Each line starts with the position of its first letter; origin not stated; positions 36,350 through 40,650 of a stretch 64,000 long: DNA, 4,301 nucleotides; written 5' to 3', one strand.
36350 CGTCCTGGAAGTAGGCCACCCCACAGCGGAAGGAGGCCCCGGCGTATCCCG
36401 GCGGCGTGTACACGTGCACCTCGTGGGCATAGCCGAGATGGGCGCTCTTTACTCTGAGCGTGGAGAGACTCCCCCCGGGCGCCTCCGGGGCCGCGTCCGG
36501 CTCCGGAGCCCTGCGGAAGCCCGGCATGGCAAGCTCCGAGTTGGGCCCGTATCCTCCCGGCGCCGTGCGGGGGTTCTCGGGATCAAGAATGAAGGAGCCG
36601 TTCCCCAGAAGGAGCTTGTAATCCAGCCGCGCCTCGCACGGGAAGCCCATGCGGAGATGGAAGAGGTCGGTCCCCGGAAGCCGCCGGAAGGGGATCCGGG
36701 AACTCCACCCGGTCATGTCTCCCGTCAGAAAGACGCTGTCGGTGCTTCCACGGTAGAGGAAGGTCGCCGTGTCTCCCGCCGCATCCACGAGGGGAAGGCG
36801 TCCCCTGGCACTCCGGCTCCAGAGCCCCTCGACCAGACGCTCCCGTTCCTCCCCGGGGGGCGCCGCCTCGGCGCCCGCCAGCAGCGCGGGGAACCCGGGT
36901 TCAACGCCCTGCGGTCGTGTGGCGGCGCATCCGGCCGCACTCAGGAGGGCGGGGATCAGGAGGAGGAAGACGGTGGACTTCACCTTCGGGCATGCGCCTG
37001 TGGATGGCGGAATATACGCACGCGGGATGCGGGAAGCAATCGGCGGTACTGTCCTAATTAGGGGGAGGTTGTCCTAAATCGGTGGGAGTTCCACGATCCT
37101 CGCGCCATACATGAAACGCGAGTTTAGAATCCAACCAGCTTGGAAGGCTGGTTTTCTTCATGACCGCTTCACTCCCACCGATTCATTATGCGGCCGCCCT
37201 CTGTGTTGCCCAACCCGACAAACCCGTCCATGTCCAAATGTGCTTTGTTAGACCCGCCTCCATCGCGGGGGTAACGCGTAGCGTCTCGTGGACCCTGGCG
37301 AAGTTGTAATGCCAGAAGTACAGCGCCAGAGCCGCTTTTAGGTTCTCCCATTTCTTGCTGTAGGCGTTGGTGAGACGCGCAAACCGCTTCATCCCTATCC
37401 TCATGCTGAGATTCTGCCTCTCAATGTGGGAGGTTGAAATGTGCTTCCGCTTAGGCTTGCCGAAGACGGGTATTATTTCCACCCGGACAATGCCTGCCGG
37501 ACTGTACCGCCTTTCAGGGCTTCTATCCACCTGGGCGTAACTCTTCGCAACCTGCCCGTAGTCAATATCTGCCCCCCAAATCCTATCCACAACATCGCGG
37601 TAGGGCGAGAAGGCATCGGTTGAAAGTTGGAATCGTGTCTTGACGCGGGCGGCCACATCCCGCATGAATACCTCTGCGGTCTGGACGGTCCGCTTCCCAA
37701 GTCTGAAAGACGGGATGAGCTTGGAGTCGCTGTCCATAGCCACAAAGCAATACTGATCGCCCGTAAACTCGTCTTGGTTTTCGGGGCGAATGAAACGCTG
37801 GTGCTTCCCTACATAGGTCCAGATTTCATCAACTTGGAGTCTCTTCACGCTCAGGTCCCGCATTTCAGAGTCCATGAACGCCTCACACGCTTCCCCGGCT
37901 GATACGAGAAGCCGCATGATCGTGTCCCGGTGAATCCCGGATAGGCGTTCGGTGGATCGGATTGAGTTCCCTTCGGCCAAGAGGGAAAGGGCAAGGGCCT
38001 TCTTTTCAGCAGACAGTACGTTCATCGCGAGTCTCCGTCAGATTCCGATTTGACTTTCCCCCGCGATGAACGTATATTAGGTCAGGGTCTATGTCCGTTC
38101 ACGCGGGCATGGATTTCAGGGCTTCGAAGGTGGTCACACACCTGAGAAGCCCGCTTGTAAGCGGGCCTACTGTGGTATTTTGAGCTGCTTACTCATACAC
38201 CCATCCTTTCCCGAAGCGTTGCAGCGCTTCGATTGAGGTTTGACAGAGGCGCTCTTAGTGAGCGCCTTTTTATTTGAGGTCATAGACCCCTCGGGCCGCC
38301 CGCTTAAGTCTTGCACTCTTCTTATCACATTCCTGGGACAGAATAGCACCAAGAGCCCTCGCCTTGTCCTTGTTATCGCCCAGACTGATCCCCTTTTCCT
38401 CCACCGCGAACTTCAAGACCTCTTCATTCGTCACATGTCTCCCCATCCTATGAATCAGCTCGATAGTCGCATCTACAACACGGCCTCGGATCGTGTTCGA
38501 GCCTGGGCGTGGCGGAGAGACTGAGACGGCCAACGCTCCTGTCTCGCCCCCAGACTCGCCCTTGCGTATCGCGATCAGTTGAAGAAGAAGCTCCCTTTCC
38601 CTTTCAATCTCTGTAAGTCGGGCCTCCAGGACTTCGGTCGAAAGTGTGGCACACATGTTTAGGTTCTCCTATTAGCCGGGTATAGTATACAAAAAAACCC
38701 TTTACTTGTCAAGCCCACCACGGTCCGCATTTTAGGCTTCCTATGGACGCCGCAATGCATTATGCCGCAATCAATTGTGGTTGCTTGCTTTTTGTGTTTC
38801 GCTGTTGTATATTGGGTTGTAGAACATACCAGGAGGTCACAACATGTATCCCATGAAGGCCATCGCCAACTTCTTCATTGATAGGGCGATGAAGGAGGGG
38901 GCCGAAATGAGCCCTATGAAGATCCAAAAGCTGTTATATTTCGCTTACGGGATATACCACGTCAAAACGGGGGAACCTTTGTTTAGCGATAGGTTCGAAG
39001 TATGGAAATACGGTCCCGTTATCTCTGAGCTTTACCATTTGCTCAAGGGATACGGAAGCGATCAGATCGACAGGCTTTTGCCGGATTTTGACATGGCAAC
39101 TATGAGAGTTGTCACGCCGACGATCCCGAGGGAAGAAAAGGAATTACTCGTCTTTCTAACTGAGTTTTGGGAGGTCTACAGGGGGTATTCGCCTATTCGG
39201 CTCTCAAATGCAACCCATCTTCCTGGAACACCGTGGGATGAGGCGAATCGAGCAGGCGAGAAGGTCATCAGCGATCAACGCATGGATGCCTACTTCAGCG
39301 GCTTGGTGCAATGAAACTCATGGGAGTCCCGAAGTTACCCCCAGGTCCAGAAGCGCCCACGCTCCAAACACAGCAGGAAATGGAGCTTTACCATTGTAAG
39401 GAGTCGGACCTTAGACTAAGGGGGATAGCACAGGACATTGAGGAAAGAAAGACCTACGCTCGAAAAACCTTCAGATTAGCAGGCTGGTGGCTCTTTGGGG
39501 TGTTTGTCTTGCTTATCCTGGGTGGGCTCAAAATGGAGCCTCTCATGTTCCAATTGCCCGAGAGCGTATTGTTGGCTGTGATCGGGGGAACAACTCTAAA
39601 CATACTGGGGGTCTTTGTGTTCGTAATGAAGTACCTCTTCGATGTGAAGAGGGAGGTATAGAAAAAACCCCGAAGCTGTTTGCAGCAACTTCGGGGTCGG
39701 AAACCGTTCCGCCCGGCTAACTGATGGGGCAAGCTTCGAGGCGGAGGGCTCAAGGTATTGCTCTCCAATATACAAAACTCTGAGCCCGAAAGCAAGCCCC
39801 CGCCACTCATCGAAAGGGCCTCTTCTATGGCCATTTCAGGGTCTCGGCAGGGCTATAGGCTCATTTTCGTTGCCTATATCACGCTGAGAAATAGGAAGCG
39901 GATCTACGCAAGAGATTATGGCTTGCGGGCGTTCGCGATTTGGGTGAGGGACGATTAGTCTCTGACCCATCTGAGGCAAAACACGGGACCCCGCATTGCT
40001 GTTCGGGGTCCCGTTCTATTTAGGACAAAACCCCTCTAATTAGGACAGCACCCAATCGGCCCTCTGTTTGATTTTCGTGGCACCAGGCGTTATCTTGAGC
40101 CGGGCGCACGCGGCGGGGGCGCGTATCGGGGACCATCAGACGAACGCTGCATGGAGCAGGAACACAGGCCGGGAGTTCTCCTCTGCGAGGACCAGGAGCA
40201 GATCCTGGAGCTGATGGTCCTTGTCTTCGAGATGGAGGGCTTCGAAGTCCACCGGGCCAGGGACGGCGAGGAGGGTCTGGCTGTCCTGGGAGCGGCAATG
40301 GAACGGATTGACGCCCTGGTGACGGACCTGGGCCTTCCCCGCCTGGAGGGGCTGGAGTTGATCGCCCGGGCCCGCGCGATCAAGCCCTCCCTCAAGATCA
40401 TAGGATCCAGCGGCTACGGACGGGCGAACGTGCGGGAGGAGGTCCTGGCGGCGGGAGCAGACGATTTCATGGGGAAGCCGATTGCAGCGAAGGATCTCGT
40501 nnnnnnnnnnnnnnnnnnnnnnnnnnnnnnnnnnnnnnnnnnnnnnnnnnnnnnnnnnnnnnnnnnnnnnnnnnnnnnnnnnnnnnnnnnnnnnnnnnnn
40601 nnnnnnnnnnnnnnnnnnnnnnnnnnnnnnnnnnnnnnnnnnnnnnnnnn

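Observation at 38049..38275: Candidate ~190-nt small RNA with its own promoter and intrinsic terminator inside the element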

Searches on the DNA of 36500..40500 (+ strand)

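Call 4: search_rna_families(source=window, start=36500, end=40500, threshold=evalue, max_evalue=10, show_alignments=3)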
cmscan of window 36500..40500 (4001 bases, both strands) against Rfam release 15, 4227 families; matches with E-value up to 10: 3.
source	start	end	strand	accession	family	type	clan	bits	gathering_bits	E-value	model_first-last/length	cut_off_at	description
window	39660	39747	-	RF02837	anti-hemB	Gene; sRNA;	-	21.2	49.5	0.098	1-81/81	no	Burkholderia RNA 7 (anti-hemB)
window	38141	38209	-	RF00513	Trp_leader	Cis-reg; leader;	-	16.7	41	9.2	1-100/100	no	Tryptophan operon leader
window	39935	39990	-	RF01977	HOTAIRM1_3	Gene; lncRNA;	-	14.4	37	4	1-59/59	no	HOX antisense intergenic RNA myeloid 1 conserved region 3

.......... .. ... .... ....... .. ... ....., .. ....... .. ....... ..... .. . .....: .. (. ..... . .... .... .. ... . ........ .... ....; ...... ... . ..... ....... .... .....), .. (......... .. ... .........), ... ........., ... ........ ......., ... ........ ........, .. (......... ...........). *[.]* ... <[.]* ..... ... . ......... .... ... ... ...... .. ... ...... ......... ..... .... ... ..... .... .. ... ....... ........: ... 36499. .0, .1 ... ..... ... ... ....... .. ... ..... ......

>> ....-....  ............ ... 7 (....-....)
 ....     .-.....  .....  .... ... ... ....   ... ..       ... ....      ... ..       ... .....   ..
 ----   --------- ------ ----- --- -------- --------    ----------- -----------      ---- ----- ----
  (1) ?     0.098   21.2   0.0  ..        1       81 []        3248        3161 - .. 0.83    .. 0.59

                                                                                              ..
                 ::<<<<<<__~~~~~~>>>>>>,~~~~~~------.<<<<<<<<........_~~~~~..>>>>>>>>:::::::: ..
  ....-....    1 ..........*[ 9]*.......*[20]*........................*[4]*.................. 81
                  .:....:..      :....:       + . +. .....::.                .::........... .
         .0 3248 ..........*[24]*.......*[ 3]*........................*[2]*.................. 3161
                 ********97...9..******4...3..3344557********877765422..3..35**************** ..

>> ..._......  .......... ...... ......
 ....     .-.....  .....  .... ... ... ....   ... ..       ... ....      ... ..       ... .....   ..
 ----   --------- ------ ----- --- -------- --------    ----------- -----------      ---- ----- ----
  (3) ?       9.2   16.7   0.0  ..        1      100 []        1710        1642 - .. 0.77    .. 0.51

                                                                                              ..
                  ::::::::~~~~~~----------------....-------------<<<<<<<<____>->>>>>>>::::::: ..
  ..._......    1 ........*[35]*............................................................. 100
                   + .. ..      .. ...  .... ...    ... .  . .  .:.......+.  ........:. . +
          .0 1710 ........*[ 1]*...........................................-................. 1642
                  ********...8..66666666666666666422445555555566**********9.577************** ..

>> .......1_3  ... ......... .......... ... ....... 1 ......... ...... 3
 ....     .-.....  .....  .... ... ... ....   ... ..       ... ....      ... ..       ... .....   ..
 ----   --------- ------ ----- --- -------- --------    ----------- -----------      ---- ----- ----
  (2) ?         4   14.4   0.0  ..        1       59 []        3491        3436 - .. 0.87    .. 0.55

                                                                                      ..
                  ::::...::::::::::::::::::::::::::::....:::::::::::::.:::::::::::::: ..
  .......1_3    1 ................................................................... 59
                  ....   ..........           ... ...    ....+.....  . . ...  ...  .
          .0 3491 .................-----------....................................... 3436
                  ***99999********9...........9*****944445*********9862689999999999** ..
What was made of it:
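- On Any Rfam 15 family: It is a generic hairpin match (call 4).
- Closest known: IS10/Tn10 RNA-OUT, antisense to the transposase mRNA RNA-IN. Different: There is no sequence or structure similarity (no Rfam hit, call 4).
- Tried and rejected: A scan at E <= 10 found nothing on the plus strand (call 4).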

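Call 30: build_rna_model(alignment_id=A4)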
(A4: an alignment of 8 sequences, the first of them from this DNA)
Model R1 built from alignment A4 (8 sequences, 96 columns); structure: RNAalifold consensus.
model positions 83; base pairs 18; branch points 1; effective number of sequences 4.75; information 0.684 bits per position. Calibrated on 0.2 Mb of random sequence (short: E-values are rough).
structure used (alignment columns):
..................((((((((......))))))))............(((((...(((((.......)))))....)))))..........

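Call 32: search_with_rna_model(model_id=R1, sources=[window, L001, L002, L005, L006, L007, L008, L009, L010, L011, L012, L013, L014, L015, L016, L017, L018, L019, L020, L021, L022, L023, L024, L025, L026, L027, L028, L029, L030, L031, L032, L033, L034, L035, L036, L037, L038, L039, L040, L041, L042, L043, L044, L045, L046, L047, L048, L049, L050, L051, L052, L053, L054, L055, L056, L057, L058, L059, L060, L061, L062, L063, L064, L065, L066, L067, L068, L069, L070, L071, L072, L073, L074, L075, L076, L077, L078, L079, L080, L081, L082, L083], max_evalue=1)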
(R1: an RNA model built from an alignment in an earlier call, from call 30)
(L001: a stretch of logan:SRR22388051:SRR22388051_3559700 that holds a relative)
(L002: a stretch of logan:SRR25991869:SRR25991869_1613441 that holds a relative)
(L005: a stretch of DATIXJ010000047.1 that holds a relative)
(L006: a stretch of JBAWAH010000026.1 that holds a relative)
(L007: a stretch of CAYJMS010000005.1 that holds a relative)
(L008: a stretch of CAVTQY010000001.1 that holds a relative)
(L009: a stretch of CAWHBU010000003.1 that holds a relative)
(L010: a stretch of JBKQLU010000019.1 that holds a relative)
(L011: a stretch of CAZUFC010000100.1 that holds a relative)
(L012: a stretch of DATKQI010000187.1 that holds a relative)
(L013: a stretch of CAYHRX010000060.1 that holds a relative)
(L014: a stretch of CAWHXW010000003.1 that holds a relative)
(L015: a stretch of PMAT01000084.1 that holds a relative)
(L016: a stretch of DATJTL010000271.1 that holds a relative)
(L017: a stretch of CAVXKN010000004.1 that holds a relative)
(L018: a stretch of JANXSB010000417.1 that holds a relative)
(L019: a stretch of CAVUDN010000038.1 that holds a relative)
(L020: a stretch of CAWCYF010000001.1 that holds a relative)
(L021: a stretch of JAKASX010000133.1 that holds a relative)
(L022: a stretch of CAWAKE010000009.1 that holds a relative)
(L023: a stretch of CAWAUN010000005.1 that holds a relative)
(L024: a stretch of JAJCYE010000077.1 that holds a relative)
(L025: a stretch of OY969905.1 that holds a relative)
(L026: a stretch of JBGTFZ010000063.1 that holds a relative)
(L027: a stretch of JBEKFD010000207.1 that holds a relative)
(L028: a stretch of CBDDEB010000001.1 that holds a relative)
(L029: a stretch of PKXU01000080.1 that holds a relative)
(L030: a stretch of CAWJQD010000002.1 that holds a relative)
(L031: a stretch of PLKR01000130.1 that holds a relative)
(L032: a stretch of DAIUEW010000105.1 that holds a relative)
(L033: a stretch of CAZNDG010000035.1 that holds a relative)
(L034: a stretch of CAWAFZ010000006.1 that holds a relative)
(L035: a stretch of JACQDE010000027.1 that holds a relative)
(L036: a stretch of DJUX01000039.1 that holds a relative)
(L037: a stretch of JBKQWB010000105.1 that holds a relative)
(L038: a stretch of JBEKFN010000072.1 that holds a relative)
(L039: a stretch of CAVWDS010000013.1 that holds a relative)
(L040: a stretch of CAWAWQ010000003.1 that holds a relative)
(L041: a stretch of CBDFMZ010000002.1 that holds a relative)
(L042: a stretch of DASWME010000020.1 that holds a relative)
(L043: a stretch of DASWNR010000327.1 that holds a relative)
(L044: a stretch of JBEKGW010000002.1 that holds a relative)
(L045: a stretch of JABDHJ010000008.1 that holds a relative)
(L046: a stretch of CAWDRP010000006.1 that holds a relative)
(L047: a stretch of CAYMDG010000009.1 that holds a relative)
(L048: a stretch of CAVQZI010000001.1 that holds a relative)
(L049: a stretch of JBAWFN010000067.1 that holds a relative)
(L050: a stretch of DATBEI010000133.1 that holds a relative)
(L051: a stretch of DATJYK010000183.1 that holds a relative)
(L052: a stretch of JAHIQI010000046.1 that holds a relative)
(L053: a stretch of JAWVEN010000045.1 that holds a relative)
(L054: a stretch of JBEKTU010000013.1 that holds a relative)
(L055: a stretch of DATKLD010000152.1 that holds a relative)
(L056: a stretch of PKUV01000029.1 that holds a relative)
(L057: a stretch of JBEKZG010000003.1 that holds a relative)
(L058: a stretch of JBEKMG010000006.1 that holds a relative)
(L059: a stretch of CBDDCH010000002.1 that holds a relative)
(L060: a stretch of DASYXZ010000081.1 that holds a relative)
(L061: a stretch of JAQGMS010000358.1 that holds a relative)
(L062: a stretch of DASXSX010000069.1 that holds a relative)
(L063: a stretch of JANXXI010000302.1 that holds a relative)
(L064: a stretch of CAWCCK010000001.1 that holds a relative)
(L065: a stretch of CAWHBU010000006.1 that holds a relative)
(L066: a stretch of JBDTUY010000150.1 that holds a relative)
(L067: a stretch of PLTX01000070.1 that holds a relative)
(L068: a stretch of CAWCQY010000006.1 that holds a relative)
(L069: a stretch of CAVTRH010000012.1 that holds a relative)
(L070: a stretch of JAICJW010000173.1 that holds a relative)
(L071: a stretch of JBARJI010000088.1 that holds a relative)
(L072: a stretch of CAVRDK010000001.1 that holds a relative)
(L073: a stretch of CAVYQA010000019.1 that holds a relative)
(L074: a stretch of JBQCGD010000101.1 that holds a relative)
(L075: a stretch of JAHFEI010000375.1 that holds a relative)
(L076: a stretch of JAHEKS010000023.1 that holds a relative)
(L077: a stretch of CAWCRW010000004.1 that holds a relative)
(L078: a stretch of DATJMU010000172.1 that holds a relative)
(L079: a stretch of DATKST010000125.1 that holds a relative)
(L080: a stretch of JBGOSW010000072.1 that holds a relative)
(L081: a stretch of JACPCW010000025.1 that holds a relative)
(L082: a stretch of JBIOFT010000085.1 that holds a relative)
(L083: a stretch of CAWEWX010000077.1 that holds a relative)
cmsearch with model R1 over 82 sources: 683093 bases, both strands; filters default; matches with E-value up to 1: 19.
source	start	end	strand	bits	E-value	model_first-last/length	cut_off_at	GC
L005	3866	3948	-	77.6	5e-24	1-83/83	no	0.52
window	38078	38162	+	75.5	2.8e-23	1-83/83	no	0.56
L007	3863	3948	-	73.8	1.1e-22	1-83/83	no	0.43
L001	333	417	-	73.1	1.9e-22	1-83/83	no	0.52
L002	561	646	-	72.3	3.7e-22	1-83/83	no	0.55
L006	3875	3960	-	63.9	3.2e-19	1-83/83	no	0.49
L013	3865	3948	-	59.3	1.3e-17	1-83/83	no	0.51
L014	3867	3950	-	34.3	8e-09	1-83/83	no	0.42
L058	3870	3956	-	23.1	6.6e-05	1-83/83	no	0.61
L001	338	376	+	22.6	0.0001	37-74/83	no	0.56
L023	8302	8385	-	22.1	0.00015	1-83/83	no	0.51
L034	3873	3906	+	21.5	0.00024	42-74/83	no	0.59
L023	8304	8343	+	18.8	0.0021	36-74/83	no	0.57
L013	3874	3906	+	17.5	0.0063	43-74/83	no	0.64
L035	3679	3731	-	14.3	0.085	1-83/83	no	0.55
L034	3874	3911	-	13.9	0.11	38-74/83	no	0.55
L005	3852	3916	+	13.7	0.14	1-83/83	no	0.42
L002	571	605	+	12.1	0.48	42-74/83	no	0.6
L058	3879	3911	+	12.1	0.49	43-74/83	no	0.7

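Call 33: search_with_rna_model(model_id=R1, sources=[L084, L085, L086, L087, L088, L089, L090, L091, L092, L093, L094, L095, L096, L097, L098, L099, L100, L101, L102, L103, L104, L105, L106, L107, L108, L109, L110, L111, L112, L113, L114, L115, L116, L117, L118, L119, L120, L121, L122, L123, L124, L125, L126, L127, L128, L129, L130, L131, L132, L133, L134, L135, L136, L137, L138, L139, L140, L141, L142, L143, L144, L145, L146, L147, L148, L149, L150, L151, L152, L153, L154, L155, L156, L157, L158, L159, L160, L161, L162, L163], max_evalue=1)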
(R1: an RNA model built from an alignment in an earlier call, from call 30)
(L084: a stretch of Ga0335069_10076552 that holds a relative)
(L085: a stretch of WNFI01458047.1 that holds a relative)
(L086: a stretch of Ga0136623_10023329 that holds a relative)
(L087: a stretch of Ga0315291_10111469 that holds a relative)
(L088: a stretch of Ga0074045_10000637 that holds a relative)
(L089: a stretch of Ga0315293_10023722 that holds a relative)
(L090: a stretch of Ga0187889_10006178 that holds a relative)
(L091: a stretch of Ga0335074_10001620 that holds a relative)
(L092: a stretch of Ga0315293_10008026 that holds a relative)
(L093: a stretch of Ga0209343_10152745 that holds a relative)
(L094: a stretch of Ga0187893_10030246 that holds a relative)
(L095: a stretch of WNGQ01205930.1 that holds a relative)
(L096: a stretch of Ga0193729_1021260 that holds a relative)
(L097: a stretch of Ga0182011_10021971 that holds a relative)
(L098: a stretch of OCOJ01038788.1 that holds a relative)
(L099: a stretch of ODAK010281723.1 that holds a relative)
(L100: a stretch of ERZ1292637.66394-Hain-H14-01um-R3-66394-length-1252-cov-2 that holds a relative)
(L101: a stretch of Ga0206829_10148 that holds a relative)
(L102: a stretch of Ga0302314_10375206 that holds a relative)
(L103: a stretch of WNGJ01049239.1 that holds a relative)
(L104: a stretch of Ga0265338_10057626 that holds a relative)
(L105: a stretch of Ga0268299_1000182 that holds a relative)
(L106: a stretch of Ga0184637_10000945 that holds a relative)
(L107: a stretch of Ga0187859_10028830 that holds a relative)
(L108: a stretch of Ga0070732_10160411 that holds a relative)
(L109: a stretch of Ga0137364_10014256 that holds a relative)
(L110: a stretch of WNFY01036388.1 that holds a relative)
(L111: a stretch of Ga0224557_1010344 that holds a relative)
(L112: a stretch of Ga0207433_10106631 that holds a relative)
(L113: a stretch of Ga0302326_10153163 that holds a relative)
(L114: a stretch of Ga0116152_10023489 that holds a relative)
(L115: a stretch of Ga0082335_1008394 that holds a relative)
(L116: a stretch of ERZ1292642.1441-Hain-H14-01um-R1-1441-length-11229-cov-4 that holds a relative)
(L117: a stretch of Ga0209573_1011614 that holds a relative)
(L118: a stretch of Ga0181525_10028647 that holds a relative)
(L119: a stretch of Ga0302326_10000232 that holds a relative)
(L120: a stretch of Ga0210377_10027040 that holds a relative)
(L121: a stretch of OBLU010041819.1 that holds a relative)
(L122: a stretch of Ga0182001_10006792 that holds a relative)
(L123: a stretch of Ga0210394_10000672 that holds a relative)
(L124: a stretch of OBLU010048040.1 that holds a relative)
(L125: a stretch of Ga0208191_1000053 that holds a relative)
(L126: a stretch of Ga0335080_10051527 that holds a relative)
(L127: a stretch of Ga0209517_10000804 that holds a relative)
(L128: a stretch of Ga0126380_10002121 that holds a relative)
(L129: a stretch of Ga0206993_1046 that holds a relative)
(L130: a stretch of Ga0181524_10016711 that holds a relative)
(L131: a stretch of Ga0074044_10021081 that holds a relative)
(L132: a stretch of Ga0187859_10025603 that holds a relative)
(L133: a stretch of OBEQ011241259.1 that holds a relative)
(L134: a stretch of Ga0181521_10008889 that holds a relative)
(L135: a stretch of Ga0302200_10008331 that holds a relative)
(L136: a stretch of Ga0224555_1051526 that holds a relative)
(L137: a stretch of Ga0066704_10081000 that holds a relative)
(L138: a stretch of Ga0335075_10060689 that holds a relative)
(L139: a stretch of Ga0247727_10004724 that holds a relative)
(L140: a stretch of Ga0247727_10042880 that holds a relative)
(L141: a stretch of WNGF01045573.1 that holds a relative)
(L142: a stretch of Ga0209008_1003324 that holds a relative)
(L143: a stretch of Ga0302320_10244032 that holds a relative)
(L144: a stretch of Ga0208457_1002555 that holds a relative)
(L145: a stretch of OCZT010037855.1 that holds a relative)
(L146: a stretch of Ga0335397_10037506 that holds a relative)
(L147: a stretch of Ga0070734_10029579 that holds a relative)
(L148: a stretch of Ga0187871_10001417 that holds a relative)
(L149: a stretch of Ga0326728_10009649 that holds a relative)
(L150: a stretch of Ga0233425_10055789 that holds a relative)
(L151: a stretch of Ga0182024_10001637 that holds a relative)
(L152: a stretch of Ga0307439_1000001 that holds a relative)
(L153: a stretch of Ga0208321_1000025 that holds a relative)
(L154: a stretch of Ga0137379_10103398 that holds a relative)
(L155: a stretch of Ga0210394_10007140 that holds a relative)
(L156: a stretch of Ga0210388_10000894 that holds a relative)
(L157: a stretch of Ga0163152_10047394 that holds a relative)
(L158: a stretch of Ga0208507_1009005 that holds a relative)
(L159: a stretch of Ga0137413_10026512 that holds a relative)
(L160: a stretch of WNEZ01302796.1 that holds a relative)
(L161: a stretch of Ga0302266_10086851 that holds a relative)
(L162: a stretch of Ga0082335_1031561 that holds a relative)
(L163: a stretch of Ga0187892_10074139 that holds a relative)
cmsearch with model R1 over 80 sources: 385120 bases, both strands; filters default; matches with E-value up to 1: 13.
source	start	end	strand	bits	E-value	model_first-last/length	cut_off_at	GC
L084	1327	1414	-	65.3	6.1e-20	1-83/83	no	0.49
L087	497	586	-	29.8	1.7e-07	1-83/83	no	0.5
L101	3865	3946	-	24.3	1.5e-05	1-83/83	no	0.56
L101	3867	3905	+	16.9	0.0055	36-74/83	no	0.62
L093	727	802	-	16.6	0.0074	1-83/83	no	0.62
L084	1332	1368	+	15.5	0.017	38-74/83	no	0.54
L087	505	536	+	14.9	0.029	43-74/83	no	0.59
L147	242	325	-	14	0.057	1-83/83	no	0.58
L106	3873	3955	-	13.6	0.082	1-83/83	no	0.64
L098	458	542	-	12.6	0.19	1-83/83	no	0.56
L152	3944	4025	-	11.6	0.4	1-83/83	no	0.46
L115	4222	4294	+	11.1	0.6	1-83/83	no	0.48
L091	1808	1869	+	10.9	0.74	1-83/83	no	0.55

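Call 34: search_with_rna_model(model_id=R1, sources=[window, L001, L002, L005, L006, L007, L013, L014, L058, L023, L084, L087, L101, L093, L147, L106, L098, L035], max_evalue=0.005, make_alignment=true, filters=default)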
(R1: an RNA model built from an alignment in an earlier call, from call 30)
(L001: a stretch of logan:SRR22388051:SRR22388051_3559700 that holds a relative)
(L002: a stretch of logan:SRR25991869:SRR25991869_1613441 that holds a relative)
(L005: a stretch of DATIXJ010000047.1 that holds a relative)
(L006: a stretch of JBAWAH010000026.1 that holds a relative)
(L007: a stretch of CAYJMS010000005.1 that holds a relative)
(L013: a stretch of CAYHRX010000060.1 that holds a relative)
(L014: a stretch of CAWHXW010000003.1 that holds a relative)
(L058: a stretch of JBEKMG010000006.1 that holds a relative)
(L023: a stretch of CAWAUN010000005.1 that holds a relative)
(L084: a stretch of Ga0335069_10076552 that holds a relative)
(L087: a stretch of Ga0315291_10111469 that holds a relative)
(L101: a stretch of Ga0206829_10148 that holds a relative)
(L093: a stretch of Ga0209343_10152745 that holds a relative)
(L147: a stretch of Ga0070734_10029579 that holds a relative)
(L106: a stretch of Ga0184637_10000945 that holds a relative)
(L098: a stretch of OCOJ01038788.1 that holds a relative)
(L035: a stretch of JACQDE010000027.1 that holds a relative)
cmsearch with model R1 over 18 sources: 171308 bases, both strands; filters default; matches with E-value up to 0.005: 18.
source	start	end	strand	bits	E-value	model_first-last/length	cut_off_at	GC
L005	3866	3948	-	77.6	1.2e-24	1-83/83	no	0.52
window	38078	38162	+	75.5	6.9e-24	1-83/83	no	0.56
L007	3863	3948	-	73.8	2.8e-23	1-83/83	no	0.43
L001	333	417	-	73.1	4.8e-23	1-83/83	no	0.52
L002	561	646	-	72.3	9.3e-23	1-83/83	no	0.55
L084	1327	1414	-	65.3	2.7e-20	1-83/83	no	0.49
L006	3875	3960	-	63.9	8e-20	1-83/83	no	0.49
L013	3865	3948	-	59.3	3.3e-18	1-83/83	no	0.51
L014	3867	3950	-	34.3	2e-09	1-83/83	no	0.42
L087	497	586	-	29.8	7.5e-08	1-83/83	no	0.5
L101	3865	3946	-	24.3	6.6e-06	1-83/83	no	0.56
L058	3870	3956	-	23.1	1.7e-05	1-83/83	no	0.61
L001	338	376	+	22.6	2.6e-05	37-74/83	no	0.56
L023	8302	8385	-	22.1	3.7e-05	1-83/83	no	0.51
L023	8304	8343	+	18.8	0.00054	36-74/83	no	0.57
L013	3874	3906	+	17.5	0.0016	43-74/83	no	0.64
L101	3867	3905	+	16.9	0.0025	36-74/83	no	0.62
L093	727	802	-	16.6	0.0033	1-83/83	no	0.62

Alignment A5: 18 matches aligned to the model, 110 columns, each read 5' to 3' on its own strand. Consensus structure (alignment columns), stored with it:
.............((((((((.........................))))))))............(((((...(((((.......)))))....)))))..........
